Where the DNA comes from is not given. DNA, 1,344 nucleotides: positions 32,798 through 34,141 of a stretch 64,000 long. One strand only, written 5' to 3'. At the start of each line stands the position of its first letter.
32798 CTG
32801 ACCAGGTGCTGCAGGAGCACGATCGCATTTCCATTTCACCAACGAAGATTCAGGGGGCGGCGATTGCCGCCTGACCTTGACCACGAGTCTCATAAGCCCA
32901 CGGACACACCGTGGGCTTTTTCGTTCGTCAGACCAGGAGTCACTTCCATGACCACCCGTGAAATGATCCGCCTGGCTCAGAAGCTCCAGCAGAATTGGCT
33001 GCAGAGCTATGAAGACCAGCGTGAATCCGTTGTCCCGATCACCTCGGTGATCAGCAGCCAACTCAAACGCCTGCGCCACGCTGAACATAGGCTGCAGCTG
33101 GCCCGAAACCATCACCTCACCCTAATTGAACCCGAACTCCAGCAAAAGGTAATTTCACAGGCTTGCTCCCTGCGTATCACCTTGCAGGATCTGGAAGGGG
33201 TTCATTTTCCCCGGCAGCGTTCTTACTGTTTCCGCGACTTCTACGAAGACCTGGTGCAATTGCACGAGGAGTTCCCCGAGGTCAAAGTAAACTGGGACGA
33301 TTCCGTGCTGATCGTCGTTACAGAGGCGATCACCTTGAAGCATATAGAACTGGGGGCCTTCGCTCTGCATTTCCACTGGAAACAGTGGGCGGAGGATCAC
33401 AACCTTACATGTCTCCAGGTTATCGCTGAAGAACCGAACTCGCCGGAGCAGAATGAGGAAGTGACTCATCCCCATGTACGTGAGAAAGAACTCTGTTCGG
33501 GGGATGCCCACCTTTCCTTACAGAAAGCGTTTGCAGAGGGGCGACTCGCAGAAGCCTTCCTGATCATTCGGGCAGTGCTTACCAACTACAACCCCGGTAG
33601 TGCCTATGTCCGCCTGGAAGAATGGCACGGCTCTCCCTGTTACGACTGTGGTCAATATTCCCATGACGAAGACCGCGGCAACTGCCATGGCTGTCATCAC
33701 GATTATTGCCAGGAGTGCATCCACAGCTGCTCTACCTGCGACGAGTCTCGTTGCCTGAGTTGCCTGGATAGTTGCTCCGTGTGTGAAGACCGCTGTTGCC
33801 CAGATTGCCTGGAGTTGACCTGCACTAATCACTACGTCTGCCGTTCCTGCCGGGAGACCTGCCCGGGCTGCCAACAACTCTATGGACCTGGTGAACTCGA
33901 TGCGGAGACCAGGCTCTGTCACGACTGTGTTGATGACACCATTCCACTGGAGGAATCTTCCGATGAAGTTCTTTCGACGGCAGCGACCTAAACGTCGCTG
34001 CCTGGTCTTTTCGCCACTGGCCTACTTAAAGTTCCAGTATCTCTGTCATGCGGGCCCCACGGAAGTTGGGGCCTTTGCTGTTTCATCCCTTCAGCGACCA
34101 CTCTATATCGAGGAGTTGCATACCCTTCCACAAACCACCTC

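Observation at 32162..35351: Ubiquitin-like conjugation cassette 1 (Ubl - E2 - JAMM - E1) on an integrase-bounded island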

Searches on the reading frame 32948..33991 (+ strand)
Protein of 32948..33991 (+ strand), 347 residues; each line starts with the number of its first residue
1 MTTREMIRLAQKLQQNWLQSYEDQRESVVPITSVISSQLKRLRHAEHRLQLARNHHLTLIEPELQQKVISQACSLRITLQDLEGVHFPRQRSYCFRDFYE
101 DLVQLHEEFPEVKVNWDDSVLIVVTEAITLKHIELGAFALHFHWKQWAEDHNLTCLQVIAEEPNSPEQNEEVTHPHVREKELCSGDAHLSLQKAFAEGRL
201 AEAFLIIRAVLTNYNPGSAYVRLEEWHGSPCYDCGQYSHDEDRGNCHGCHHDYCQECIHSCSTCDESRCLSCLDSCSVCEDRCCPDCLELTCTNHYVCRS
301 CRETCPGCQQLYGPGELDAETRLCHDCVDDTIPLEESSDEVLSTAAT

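Call 3: search_protein_families(library=pfam, proteins=[window:32948-33991:+], max_evalue=1)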
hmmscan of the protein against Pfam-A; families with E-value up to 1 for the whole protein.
window:32948-33991:+ (347 aa): 0 families

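Call 4: search_protein_families(library=padloc, proteins=[window:32948-33991:+], max_evalue=1)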
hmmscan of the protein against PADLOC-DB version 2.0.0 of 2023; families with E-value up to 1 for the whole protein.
window:32948-33991:+ (347 aa): 0 families

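Call 5: search_protein_families(library=ncbifam, proteins=[window:32948-33991:+], max_evalue=1)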
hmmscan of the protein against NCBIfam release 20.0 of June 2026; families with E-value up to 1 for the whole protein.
window:32948-33991:+ (347 aa): 0 families

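Call 12: find_homologous_proteins(query=window:32948-33991:+, max_evalue=0.001)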
Query window:32948-33991:+ (347 aa): 35 proteins with E <= 0.001 among 954 candidates.
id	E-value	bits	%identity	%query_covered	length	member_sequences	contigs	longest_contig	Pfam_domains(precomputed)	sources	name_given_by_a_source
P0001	2.0e-218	743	93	100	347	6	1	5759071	-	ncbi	ncbi:MAG: hypothetical protein U0796_00060 [Gemmatales bacterium]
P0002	7.2e-201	685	84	100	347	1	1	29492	-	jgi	jgi:hypothetical protein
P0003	1.6e-147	509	64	100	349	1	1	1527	-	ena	-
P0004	2.5e-130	453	58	100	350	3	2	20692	-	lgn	-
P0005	1.1e-126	441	58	100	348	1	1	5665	-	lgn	-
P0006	1.2e-126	441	58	100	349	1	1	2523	-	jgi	jgi:hypothetical protein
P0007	5.3e-125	435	58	100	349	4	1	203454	-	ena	-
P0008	2.3e-124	433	55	100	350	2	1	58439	-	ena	-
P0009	6.3e-124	432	55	100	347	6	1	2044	-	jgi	-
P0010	2.9e-123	430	58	100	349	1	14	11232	-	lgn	-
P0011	5.7e-123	429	57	100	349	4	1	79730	-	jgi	jgi:hypothetical protein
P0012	2.0e-119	417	54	100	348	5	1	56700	-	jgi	jgi:hypothetical protein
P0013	2.8e-115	403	52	100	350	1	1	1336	-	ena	-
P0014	7.2e-115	402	52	100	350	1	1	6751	-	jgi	-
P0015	4.2e-114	399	54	100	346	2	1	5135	-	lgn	-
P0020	1.6e-75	273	41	94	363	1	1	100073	-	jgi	jgi:hypothetical protein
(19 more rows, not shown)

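Call 13: search_solved_structures(query=window:32948-33991:+, max_evalue=10)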
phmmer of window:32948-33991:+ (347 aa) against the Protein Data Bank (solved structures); distinct sequences matched with E-value up to 10: 1.
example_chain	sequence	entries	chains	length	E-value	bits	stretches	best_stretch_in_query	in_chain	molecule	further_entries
2ffw_A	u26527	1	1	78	0.11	14.8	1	242-275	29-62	Midline-1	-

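Call 18: find_encoding_contigs(protein=P0007, flank=10000, max_places=3)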
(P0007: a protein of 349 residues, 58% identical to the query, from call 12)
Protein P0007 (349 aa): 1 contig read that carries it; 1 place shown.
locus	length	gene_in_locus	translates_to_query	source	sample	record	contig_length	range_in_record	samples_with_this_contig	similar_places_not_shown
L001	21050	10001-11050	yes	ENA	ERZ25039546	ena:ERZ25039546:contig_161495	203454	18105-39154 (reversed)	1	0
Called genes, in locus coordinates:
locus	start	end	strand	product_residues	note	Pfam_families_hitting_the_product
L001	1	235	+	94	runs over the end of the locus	-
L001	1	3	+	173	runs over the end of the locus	-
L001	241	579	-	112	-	PF13360:PQQ_2 (weak)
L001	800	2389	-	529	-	PF12796:Ank_2, PF13606:Ank_3 (faint), PF13637:Ank_4, PF13857:Ank_5 (faint), PF00023:Ank, PF13360:PQQ_2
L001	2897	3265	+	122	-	-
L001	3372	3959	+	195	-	PF07638:Sigma70_ECF (faint), PF04542:Sigma70_r2, PF08281:Sigma70_r4_2, PF04545:Sigma70_r4 (weak)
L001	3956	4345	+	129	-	-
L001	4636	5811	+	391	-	PF01408:GFO_IDH_MocA, PF19051:GFO_IDH_MocA_C2, PF22725:GFO_IDH_MocA_C3 (faint)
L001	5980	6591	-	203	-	PF00081:Sod_Fe_N, PF02777:Sod_Fe_C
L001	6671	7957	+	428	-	PF00144:Beta-lactamase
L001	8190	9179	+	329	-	-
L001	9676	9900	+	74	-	-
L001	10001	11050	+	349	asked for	-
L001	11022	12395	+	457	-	PF00899:ThiF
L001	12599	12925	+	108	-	-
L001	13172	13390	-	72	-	-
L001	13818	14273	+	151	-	PF00814:TsaD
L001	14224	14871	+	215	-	PF00814:TsaD, PF22521:HypF_C_2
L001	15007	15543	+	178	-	PF00731:AIRC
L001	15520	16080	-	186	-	-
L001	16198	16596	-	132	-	-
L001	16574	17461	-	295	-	-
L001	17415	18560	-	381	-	-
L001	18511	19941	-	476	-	-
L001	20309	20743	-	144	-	-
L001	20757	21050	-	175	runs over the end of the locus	-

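Call 25: predict_structure(alignment_id=A1)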
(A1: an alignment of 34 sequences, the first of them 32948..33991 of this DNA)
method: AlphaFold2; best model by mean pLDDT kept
length: 347 residues; sequences in the alignment: 34
mean_pLDDT: 87.1   pTM: 0.61
mean pLDDT of the five models: 87.1, 85.5, 84.2, 84.1, 80.6
residues with pLDDT >= 90: 203; 70-90: 116; 50-70: 11; < 50: 17
segments of 3 or more residues with pLDDT < 50: 331-347
pLDDT, mean of each block of 10 residues (from residue 1): 95 91 78 87 97 97 97 93 68 86 96 96 95 92 90 89 85 93 93 90 96 90 81 82 87 92 93 93 93 89 89 83 78 42 40
secondary structure, 60 per line:
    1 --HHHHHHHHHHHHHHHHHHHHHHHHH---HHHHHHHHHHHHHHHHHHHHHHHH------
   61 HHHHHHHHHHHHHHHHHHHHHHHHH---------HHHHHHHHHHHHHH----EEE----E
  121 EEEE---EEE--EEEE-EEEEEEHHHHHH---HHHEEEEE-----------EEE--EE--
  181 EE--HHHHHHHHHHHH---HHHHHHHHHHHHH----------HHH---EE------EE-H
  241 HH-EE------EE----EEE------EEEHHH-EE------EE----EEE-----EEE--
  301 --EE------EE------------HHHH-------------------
elements in order: H3-27 H31-54 H61-85 H95-108 E113-115 E120-124 E128-130 E133-136 E138-143 H144-149 E156-160 E172-174 H185-196 H200-212 E258-260 E267-269 E288-290 E296-298 H325-328

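Call 27: fold_search(model_id=the predicted structure, library=pdb)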
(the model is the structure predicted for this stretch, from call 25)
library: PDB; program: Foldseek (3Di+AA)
matches with E <= 10: 383; with E <= 0.001: 0
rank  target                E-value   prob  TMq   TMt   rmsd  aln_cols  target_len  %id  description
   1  6qpq_C                2.8e-02  0.47  0.14  0.13  14.3       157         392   13  The structure of the cohesin head module elucidates the mechanism of ring opening (released 2020-02-05)
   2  3we5_A                1.0e-01  0.89  0.24  0.50   4.9       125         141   16  Crystal structure of ubiquitin conjugating enzyme E2 UbcA1 from Agrocybe aegerita (released 2014-07-09)
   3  9y6s_4L               2.3e-01  0.44  0.12  0.26   9.9        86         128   19  96-nm repeat of the Leishmania tarentolae doublet microtubule (released 2025-12-17)
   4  8x7k_K                2.8e-01  0.72  0.24  0.49   4.6       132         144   15  Cryo-EM structures of RNF168/UbcH5c-Ub in complex with H2AK13Ub nucleosomes determined by activity-based chemical trap (released 2024-08-07)
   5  2z5d_A                2.8e-01  0.69  0.24  0.47   4.8       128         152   16  Human ubiquitin-conjugating enzyme E2 H (released 2007-10-09)
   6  8a58_A                2.8e-01  0.23  0.18  0.36  13.1       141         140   17  X-ray structure of TRIM21 RING E3 ligase in complex with E2 enzyme Ube2W (released 2023-04-26)
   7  8grq_N                2.9e-01  0.63  0.23  0.47   4.6       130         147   17  Cryo-EM structure of BRCA1/BARD1 bound to H2AK127-UbcH5c-Ub nucleosome (released 2023-04-12)
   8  2ysm_MODEL_1_A        4.2e-01  0.25  0.11  0.28  11.5        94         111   24  Solution structure of the second and third PHD domain from Histone-lysine N-methyltransferase 2C (KMT2C/MLL3) (released 2007-10-09)
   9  9glm                  4.4e-01  0.30  0.20  0.36   5.3       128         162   14  Crystal Structure of UFC1 W145F (released 2025-05-07)
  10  8zal_B                5.0e-01  0.47  0.21  0.21  14.6       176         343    9  EmrAB-TolC MFS-type tripartite multidrug efflux pump EA (released 2025-04-30)
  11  8zar_B                5.0e-01  0.41  0.21  0.21  14.7       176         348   10  EmrAB-TolC MFS-type tripartite multidrug efflux pump FA (released 2025-04-30)
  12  8zar_C                5.6e-01  0.87  0.19  0.19   4.5        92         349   13  EmrAB-TolC MFS-type tripartite multidrug efflux pump FA (released 2025-04-30)
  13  8x7j_K                5.6e-01  0.54  0.24  0.50   4.9       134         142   14  Cryo-EM structures of RNF168/UbcH5c-Ub/nucleosomes complex determined by activity-based chemical trapping strategy (released 2024-08-07)
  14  5xns_A                5.6e-01  0.08  0.12  0.11  16.5       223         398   11  Crystal structure of the Smc head domain with an extended coiled coil bound to the C-terminal domain of ScpA derived f (released 2017-08-02)
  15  1yf9_B                5.9e-01  0.20  0.20  0.35   6.1       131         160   14  Structural analysis of Leishmania major ubiquitin conjugating enzyme E2 (released 2005-02-22)
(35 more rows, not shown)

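Call 29: search_solved_structures(query=A1, max_evalue=10, show_alignments=3)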
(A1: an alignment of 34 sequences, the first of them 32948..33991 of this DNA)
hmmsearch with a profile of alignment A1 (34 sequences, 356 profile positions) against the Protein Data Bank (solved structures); distinct sequences matched with E-value up to 10: 86 (the best 60 are shown).
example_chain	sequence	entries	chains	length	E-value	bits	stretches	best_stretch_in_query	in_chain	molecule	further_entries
2ffw_A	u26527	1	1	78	0.0014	21.1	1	238-278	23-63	Midline-1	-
1z60_A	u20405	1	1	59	0.028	16.8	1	224-264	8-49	TFIIH basal transcription factor complex p44 subunit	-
5eya_F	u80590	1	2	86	0.03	16.7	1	261-332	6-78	Tripartite motif-containing 25 variant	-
4tkp_B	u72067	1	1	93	0.034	16.6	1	269-332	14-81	Tripartite motif-containing protein 5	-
6w9n_A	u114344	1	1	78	0.044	16.2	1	229-282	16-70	WD repeat and FYVE domain-containing protein 3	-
5jw7_B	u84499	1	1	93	0.044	16.2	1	269-309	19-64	E3 ubiquitin-protein ligase TRIM56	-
5fer_A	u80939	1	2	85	0.048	16.1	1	261-331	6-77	E3 ubiquitin/ISG15 ligase TRIM25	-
8vi0_A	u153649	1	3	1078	0.075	15.5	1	220-277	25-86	Cellulose synthase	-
2dip_A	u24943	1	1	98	0.076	15.4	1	224-264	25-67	Zinc finger SWIM domain-containing protein 2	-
9jta_C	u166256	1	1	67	0.08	15.4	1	262-292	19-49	E3 ubiquitin-protein ligase RNF213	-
3ni0_A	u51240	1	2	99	0.082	15.3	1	45-122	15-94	Bone marrow stromal antigen 2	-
2ecy_A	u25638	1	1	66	0.088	15.2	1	241-292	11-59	TNF receptor-associated factor 3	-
6sqp_B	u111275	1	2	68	0.095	15.1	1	254-307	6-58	E3 ubiquitin-protein ligase Mdm2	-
6sqr_A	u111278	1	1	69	0.098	15.1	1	254-307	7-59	E3 ubiquitin-protein ligase Mdm2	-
2ckl_B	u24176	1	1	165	0.11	14.9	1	276-329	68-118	UBIQUITIN LIGASE PROTEIN RING2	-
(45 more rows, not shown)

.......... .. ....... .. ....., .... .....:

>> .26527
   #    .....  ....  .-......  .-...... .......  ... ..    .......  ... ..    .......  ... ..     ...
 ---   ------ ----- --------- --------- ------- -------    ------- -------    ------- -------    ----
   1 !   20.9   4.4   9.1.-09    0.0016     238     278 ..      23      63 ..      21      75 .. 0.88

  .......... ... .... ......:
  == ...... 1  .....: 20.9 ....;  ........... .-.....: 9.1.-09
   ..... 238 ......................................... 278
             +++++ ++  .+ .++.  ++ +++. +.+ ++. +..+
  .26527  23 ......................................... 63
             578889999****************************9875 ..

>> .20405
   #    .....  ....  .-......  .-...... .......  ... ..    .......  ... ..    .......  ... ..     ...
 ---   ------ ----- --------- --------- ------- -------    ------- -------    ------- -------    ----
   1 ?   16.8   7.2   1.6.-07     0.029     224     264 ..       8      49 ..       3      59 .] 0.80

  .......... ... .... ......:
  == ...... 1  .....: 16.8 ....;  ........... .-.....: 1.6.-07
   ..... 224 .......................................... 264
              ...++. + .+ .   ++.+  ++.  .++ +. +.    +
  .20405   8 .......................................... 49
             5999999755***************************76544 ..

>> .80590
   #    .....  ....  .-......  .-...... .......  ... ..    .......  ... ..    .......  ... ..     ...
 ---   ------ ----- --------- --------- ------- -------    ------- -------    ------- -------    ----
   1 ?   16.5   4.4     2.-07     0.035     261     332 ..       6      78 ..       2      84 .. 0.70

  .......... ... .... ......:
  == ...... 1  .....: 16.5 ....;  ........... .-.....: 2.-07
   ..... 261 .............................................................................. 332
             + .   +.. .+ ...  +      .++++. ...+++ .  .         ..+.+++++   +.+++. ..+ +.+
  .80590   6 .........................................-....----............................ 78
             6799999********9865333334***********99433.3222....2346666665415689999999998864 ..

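Call 32: search_protein_families(library=pfam, alignment_id=A1, max_evalue=10)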
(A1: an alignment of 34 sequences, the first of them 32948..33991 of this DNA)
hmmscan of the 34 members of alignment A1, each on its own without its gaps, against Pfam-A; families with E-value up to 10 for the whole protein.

A. member 1, window:32948-33991:+ (347 aa): 0 families

B. families by the number of members that match (of 34 scanned): 13 families
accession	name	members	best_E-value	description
PF05458.17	Siva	7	0.019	Cd27 binding protein (Siva)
PF12339.13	DNAJ_related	3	0.0074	DNA-J related protein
PF22586.1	ANCHR-like_BBOX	3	0.041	ANCHR-like B-box zinc-binding domain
PF20271.3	CATASP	2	0.0094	CATRA-Associated Small Protein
PF07862.16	Nif11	2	0.11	Nif11 domain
PF24397.1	VNG_1110C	1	0.011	VNG_1110C-like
PF15813.10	DUF4708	1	0.021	Domain of unknown function (DUF4708)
PF06103.16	DUF948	1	0.021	Bacterial protein of unknown function (DUF948)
PF03860.21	DUF326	1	0.14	Domain of Unknown Function (DUF326)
PF25498.1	DUF7912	1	0.14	Domain of unknown function (DUF7912)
PF21266.3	RRP4_S1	1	0.14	RRP4, S1 domain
PF16566.10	CREPT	1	0.48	Cell-cycle alteration and expression-elevated protein in tumour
PF17032.10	Zn_ribbon_15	1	1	zinc-ribbon family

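Call 34: find_related_loci(query=A2, collection=genome_contigs, flank=10000)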
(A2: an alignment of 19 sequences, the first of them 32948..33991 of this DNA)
Query A2 (347 aa) in genome_contigs; peptide patterns used: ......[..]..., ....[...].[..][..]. (x = any residue, [..] = any of these).
14 stretches matched a pattern; 10 encode a relative of the query (tblastn E <= 1e-3); 10 distinct loci.
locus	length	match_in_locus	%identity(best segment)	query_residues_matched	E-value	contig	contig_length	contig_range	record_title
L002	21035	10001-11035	35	1-345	5e-66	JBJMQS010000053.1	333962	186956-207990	MAG: Gemmataceae bacterium isolate H3_16_all_fractions_metab_130_58_0 k255_7079940, whole genome shotgun sequence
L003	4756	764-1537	32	41-312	3e-44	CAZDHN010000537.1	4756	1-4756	MAG TPA_asm: uncultured Planctomycetaceae bacterium isolate binchicken_co181_562 genome assembly, contig: NODE_41441_len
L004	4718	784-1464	39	97-323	9e-41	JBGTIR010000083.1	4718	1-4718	MAG: Planctomycetaceae bacterium isolate JTS-RE27 k141_9094623, whole genome shotgun sequence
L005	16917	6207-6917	33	95-347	3e-40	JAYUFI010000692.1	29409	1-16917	MAG: Planctomycetaceae bacterium isolate GFS_7692 GFS_7692_691, whole genome shotgun sequence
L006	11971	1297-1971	35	91-347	1e-39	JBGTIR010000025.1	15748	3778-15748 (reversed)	MAG: Planctomycetaceae bacterium isolate JTS-RE27 k141_9975524, whole genome shotgun sequence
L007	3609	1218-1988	34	48-347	1e-39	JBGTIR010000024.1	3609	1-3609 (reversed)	MAG: Planctomycetaceae bacterium isolate JTS-RE27 k141_9975152, whole genome shotgun sequence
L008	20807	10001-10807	33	6-303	3e-39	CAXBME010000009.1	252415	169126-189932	MAG TPA_asm: uncultured Planctomycetaceae bacterium isolate ERR2762121_maxbin2_38 genome assembly, contig: ERZ3421540.10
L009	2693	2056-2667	33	33-235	1e-33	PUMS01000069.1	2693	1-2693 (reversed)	MAG: Phycisphaeraceae bacterium isolate B1Sed10_221R1 B1-Sed10-C66635, whole genome shotgun sequence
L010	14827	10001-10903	30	1-292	6e-33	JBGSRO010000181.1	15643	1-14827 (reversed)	MAG: Pirellulales bacterium isolate JTS-AC36 k141_596365, whole genome shotgun sequence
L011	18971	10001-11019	42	1-336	2e-51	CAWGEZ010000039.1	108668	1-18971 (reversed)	MAG: uncultured delta proteobacterium isolate MFD02134.bin.2.205 genome assembly, contig: contig_61555, whole genome sho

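Call 55: find_related_loci(query=A2, collection=viral_contigs, flank=10000)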
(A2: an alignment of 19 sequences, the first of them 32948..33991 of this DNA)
Query A2 (347 aa) in viral_contigs; peptide patterns used: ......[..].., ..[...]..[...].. (x = any residue, [..] = any of these).
77 stretches matched a pattern, but none encodes a relative of the query by tblastn (E <= 1e-3).

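Call 62: find_encoding_contigs(protein=P0020, flank=10000, max_places=2)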
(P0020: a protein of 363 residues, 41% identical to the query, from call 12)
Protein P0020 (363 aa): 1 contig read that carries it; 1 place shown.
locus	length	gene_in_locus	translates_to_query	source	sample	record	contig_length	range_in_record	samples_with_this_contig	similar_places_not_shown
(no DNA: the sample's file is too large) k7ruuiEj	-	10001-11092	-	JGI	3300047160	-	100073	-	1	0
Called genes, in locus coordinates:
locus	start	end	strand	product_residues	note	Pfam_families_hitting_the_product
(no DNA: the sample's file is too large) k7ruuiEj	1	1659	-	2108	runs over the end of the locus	PF00069:Pkinase, PF07714:PK_Tyr_Ser-Thr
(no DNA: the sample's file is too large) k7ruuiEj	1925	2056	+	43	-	-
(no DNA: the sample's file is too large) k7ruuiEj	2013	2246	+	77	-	-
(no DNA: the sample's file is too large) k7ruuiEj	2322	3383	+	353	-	-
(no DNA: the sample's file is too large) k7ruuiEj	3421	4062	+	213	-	-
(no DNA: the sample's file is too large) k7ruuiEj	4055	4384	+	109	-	PF07618:DUF1580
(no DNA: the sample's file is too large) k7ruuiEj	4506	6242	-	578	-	PF17164:DUF5122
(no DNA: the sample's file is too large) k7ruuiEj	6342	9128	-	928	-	PF13181:TPR_8 (faint), PF00069:Pkinase, PF07714:PK_Tyr_Ser-Thr, PF03109:ABC1 (weak), PF13424:TPR_12, PF13374:TPR_10, PF13424:TPR_12 (weak), PF13424:TPR_12, +11 more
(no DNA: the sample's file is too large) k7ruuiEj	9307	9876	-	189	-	PF07638:Sigma70_ECF, PF08281:Sigma70_r4_2 (weak)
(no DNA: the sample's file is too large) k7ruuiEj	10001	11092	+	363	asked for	-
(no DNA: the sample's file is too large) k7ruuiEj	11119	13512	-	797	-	PF11369:DUF3160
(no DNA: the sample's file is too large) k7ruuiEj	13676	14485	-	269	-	PF00106:adh_short, PF08659:KR, PF01370:Epimerase, PF13561:adh_short_C2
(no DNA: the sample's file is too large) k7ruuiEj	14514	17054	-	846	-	PF06439:3keto-disac_hyd, PF22848:ASD1_dom, PF06964:Alpha-L-AF_C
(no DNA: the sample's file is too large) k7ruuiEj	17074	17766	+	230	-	PF00899:ThiF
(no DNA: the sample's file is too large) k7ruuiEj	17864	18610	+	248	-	PF17338:GP88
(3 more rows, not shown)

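Call 67: search_protein_families(library=phrogs, proteins=[window:32948-33991:+], max_evalue=0.01)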
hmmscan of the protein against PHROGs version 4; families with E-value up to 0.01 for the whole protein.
window:32948-33991:+ (347 aa): 0 families

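Call 70: find_encoding_contigs(protein=P0001, flank=10000, max_places=3)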
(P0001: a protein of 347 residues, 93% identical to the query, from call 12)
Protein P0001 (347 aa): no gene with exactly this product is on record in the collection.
